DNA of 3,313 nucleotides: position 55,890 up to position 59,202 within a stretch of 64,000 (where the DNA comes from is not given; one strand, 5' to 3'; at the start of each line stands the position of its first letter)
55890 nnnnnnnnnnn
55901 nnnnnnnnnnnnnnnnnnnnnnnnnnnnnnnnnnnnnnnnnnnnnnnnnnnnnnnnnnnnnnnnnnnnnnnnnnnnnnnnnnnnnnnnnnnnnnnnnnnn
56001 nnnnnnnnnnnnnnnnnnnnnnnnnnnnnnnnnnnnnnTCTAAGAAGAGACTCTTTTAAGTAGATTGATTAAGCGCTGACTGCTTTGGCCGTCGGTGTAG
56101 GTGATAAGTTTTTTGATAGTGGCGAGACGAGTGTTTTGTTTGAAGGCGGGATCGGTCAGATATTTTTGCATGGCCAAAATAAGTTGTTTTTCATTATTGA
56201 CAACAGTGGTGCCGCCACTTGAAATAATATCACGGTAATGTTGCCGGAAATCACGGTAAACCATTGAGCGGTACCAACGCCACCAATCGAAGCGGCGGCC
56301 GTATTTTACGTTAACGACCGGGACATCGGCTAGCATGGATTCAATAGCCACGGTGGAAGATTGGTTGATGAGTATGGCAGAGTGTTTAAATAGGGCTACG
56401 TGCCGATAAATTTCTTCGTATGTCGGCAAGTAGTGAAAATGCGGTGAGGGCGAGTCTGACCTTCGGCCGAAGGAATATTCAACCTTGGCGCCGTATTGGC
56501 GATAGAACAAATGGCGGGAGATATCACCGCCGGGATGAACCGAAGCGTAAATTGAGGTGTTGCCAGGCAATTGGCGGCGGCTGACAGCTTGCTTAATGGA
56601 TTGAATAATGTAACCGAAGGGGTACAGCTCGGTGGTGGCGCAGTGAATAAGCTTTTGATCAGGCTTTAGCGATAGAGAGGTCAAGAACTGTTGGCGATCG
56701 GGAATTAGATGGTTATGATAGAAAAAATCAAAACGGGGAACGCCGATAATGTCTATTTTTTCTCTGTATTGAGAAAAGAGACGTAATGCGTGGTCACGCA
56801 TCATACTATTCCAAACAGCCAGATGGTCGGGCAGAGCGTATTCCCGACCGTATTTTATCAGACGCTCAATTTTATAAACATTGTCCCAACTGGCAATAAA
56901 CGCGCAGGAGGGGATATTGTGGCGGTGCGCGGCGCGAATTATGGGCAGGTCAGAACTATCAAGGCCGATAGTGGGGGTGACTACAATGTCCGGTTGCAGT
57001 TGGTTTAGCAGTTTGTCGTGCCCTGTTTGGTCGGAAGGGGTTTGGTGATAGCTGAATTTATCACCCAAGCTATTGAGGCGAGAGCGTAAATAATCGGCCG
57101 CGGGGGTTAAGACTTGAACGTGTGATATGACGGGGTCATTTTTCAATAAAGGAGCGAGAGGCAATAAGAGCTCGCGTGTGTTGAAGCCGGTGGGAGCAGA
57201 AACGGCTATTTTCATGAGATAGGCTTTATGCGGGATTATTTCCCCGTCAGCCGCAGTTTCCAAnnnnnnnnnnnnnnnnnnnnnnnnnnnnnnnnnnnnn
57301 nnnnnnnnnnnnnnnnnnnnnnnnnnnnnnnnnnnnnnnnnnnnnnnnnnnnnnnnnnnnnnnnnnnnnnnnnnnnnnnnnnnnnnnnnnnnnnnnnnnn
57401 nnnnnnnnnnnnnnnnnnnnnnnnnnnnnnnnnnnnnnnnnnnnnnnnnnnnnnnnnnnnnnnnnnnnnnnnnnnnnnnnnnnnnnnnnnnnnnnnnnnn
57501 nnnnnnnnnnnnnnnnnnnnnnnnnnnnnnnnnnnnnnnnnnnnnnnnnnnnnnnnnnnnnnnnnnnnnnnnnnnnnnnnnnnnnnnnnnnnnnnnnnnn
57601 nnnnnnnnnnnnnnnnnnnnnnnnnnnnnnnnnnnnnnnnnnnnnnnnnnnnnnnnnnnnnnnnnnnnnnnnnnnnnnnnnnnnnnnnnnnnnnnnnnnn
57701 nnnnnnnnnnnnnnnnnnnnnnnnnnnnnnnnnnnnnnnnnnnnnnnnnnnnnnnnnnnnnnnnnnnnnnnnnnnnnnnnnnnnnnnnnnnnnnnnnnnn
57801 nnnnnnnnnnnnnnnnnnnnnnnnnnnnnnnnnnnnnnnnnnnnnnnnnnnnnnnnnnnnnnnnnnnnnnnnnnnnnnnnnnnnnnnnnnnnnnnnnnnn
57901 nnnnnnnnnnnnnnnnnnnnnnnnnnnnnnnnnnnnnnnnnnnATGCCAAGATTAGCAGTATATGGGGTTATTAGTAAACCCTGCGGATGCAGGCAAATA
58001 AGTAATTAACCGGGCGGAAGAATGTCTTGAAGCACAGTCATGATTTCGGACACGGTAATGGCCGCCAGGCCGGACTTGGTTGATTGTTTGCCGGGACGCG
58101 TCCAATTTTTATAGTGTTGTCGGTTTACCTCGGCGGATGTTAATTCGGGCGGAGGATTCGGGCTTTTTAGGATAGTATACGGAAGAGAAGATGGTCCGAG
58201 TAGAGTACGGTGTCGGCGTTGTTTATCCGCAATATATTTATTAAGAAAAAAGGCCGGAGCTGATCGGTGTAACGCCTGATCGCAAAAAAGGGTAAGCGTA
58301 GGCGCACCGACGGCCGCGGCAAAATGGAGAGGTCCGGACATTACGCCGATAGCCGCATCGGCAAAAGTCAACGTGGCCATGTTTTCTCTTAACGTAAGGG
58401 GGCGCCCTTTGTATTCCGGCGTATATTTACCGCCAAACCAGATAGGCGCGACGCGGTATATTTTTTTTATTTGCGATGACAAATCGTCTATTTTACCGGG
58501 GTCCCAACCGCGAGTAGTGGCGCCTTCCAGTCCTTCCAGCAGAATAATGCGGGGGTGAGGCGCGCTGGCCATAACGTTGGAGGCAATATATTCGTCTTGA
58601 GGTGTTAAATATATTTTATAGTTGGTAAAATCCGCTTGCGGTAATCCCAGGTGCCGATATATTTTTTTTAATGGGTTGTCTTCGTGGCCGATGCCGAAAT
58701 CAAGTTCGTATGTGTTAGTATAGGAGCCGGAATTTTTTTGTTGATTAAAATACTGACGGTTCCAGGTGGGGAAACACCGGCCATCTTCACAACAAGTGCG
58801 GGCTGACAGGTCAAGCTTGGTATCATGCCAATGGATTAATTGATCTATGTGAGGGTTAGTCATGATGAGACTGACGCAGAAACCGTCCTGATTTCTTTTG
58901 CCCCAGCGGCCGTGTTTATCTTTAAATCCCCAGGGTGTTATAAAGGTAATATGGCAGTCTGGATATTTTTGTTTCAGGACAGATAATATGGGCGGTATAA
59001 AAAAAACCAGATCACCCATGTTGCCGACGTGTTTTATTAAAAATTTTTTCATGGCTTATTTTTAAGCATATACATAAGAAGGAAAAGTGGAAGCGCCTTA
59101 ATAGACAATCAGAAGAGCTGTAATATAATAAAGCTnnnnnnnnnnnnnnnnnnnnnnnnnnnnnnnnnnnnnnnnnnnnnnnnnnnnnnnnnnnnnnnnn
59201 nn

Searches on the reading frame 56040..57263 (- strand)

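Call 3: search_protein_families(library=pfam, proteins=[window:56040-57263:-], max_evalue=0.01)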
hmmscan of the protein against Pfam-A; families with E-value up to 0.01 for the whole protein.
window:56040-57263:- (407 aa): 2 families
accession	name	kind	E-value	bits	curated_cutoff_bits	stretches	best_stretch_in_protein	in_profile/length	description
PF04464.20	Glyphos_transf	-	2.6e-10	40.2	22.1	1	291-402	264-365/367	CDP-Glycerol:Poly(glycerophosphate) glycerophosphotransferase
PF02350.25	Epimerase_2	-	0.0026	17.1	30.6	0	287-324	252-290/347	UDP-N-acetylglucosamine 2-epimerase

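Call 40: search_protein_families(library=ncbifam, proteins=[window:56040-57263:-], max_evalue=0.1)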
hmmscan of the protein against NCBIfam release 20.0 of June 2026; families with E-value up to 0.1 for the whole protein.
window:56040-57263:- (407 aa): 2 families
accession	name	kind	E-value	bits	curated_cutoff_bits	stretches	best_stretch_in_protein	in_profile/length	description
NF046086.1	BFO_1060_trans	domain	1.7e-20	73.5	200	2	82-214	39-173/365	BFO_1060 family glycosyltransferase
TIGR04396.2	surf_polysacc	subfamily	3.2e-08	33.2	125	2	294-404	263-361/427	surface carbohydrate biosynthesis protein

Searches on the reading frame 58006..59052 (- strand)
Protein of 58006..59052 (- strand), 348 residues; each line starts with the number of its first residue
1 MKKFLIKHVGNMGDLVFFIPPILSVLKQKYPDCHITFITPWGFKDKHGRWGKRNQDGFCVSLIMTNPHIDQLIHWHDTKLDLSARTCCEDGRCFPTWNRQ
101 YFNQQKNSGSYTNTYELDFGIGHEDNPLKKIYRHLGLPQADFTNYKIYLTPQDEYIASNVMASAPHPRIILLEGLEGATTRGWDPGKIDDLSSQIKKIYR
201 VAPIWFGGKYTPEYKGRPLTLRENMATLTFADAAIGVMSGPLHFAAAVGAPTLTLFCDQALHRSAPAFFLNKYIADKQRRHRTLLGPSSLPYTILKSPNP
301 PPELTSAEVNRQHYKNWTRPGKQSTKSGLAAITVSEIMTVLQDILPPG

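Call 3: search_protein_families(library=pfam, proteins=[window:58006-59052:-], max_evalue=0.01)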
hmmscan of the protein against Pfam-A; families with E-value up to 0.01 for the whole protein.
window:58006-59052:- (348 aa): 1 family
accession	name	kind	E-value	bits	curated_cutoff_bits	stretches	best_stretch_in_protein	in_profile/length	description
PF01075.23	Glyco_transf_9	-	8.9e-06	25.6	22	1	219-263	172-216/247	Glycosyltransferase family 9 (heptosyltransferase)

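Call 4: search_protein_families(library=ncbifam, proteins=[window:58006-59052:-], max_evalue=0.01)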
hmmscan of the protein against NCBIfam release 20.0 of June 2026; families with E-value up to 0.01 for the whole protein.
window:58006-59052:- (348 aa): 3 families
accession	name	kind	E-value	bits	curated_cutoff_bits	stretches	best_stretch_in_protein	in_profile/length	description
TIGR02201.1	heptsyl_trn_III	equivalog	9.3e-08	31.5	170.2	1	219-264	249-294/344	putative lipopolysaccharide heptosyltransferase III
NF007742.0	PRK10422.1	equivalog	3.3e-06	26.1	467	1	223-257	255-289/352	lipopolysaccharide core heptosyltransferase RfaQ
TIGR02193.1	heptsyl_trn_I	equivalog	3.2e-05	23.3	185.3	0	219-263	244-288/320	lipopolysaccharide heptosyltransferase I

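Call 63: find_encoding_contigs(protein=window:58006-59052:-, flank=3000, max_places=8)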
Protein window:58006-59052:- (348 aa): no gene with exactly this product is on record in the collection.
